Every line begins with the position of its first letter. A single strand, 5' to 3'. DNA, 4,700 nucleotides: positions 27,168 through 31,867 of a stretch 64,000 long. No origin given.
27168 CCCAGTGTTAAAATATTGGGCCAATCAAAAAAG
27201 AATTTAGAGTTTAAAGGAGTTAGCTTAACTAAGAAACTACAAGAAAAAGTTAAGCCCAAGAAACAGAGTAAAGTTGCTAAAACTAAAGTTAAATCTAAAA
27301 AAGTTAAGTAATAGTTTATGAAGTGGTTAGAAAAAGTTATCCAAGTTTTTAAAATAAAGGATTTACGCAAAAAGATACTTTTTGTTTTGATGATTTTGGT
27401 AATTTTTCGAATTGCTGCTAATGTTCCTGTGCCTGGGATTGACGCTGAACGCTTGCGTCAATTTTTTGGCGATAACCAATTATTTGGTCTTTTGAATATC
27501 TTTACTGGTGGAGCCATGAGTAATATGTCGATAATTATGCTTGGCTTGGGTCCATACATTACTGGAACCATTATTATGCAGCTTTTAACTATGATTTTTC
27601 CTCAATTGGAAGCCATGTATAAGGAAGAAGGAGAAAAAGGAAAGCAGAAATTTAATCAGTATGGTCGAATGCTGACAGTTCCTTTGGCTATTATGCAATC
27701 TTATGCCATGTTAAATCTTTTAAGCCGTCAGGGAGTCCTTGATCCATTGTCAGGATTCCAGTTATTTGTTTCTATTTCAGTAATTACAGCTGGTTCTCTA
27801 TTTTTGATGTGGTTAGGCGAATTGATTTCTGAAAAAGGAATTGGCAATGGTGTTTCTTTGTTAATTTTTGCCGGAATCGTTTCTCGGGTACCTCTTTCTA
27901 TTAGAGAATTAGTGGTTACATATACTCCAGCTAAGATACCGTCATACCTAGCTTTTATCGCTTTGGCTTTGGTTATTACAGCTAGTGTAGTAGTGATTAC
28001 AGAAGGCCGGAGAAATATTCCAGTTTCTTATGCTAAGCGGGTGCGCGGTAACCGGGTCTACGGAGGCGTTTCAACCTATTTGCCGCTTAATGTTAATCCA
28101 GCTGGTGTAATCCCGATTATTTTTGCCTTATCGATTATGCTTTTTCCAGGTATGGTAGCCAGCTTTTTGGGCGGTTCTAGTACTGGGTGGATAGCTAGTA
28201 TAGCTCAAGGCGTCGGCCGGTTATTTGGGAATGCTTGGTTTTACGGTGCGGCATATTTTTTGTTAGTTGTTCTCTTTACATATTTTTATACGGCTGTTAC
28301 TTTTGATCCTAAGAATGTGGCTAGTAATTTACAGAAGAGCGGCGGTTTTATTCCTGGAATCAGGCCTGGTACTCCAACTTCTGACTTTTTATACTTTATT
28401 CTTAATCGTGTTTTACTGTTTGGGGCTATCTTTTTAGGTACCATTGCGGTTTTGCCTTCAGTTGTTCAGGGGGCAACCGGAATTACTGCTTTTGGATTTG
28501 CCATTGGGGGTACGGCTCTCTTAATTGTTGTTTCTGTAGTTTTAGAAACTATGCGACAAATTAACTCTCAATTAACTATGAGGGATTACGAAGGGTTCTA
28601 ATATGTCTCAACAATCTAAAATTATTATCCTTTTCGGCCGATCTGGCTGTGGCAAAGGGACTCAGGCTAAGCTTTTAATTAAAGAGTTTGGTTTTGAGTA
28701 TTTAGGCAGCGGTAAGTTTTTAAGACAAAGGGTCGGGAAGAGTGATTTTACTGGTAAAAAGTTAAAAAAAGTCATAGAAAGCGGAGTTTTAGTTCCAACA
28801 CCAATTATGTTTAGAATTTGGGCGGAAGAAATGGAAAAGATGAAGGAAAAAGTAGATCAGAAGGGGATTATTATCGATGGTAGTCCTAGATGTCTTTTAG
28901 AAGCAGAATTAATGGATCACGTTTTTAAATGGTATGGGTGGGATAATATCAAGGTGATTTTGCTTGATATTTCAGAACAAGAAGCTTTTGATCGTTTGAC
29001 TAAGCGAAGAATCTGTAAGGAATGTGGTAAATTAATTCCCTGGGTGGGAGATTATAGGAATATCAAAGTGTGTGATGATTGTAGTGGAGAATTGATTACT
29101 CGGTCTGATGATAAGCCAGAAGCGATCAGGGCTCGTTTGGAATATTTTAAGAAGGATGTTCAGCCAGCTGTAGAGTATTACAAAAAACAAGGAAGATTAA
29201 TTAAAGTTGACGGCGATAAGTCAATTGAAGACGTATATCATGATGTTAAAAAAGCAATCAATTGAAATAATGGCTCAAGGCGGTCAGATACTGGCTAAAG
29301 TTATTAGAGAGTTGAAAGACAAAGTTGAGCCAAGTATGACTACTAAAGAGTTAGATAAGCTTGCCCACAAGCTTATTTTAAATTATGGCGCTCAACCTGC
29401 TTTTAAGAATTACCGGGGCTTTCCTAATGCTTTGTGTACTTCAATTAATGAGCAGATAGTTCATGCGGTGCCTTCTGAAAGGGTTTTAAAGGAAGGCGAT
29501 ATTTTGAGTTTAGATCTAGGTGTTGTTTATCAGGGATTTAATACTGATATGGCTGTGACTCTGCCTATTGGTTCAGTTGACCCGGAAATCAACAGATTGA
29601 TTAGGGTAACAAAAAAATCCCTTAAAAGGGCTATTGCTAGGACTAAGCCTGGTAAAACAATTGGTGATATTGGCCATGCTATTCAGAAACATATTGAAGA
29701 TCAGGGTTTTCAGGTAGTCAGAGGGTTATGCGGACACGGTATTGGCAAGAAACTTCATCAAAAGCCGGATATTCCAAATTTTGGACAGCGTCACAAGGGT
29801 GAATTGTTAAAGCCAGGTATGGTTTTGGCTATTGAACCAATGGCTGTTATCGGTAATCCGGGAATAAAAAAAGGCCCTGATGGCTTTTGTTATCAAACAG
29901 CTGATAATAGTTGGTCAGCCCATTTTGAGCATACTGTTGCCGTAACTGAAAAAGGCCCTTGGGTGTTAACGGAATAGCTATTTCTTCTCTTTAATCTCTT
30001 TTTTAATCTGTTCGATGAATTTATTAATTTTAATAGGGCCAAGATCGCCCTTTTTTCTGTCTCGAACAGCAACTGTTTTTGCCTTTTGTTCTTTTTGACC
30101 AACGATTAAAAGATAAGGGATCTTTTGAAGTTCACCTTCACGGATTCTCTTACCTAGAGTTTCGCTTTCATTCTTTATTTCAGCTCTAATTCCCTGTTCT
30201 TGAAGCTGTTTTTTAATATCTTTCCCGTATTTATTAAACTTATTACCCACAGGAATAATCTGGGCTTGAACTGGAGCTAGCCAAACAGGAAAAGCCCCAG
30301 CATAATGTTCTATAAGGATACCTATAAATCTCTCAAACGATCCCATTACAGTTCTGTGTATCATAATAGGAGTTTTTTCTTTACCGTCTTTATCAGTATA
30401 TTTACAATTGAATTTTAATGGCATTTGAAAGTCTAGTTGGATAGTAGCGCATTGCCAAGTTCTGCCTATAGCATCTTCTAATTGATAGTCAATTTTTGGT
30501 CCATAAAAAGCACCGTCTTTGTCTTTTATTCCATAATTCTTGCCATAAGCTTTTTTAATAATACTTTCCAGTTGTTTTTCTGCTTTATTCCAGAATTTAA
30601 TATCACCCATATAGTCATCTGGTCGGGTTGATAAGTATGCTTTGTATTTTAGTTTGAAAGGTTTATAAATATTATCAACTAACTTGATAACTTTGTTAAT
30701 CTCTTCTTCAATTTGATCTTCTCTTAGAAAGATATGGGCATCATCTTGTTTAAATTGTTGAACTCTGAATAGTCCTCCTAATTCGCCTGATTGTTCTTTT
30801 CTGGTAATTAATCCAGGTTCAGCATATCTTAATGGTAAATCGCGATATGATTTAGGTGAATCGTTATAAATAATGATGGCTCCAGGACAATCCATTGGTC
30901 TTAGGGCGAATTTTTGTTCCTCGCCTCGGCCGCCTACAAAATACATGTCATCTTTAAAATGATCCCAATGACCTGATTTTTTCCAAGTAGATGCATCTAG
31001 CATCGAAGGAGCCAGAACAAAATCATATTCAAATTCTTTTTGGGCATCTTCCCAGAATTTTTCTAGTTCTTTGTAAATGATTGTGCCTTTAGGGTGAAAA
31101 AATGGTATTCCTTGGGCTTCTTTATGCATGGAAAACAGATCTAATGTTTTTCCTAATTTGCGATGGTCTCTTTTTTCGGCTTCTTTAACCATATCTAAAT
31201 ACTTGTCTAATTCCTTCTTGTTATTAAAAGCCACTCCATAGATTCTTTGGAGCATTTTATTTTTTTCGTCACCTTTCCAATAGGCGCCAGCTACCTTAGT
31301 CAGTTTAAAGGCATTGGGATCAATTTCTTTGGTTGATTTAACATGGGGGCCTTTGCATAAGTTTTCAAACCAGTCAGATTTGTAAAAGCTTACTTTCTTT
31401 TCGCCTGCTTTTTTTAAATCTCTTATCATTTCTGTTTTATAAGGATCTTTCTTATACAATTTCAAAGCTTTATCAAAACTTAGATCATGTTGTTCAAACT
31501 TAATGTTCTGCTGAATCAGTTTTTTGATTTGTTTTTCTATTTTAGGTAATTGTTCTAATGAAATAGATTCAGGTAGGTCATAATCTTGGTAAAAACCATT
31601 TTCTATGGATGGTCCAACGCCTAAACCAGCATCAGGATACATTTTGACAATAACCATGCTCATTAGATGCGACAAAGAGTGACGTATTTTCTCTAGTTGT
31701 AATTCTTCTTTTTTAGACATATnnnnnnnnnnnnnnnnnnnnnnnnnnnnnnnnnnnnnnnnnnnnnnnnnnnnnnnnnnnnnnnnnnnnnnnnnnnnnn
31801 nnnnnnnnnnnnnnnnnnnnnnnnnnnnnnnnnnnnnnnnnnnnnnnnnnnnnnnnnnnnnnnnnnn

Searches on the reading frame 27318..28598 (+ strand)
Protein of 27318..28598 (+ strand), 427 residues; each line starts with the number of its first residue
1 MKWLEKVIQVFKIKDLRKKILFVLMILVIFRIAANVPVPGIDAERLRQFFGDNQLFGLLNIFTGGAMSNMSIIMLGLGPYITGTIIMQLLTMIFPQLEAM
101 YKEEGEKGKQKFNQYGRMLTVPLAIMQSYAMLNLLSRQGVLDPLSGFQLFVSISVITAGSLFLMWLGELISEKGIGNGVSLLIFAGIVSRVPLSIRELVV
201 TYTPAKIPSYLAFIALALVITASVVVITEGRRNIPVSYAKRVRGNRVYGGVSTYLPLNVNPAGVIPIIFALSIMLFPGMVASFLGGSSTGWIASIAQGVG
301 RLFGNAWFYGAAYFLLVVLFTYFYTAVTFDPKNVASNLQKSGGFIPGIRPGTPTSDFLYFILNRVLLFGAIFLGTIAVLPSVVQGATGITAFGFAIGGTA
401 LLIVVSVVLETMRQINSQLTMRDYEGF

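Call 51: search_protein_families(library=pfam, proteins=[window:27318-28598:+], max_evalue=0.00001)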
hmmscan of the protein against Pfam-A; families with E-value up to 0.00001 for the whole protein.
window:27318-28598:+ (427 aa): 1 family
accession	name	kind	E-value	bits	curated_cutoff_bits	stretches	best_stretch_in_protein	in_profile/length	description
PF00344.25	SecY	-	1.4e-101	340.3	32.2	1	71-412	1-306/306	SecY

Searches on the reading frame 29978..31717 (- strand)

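Call 51: search_protein_families(library=pfam, proteins=[window:29978-31717:-], max_evalue=0.00001)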
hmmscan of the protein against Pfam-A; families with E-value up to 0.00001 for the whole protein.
window:29978-31717:- (579 aa): 3 families
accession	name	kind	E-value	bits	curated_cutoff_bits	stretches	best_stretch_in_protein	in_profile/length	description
PF00587.30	tRNA-synt_2b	-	1.1e-41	143.3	29.3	1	266-472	7-179/179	tRNA synthetase class II core domain (G, H, P, S and T)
PF03129.25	HGTP_anticodon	-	1e-23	83.7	21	1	484-573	1-93/94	Anticodon binding domain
PF07973.19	tRNA_SAD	-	5e-14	52.4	24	1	109-160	1-44/44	Threonyl and Alanyl tRNA synthetase second additional domain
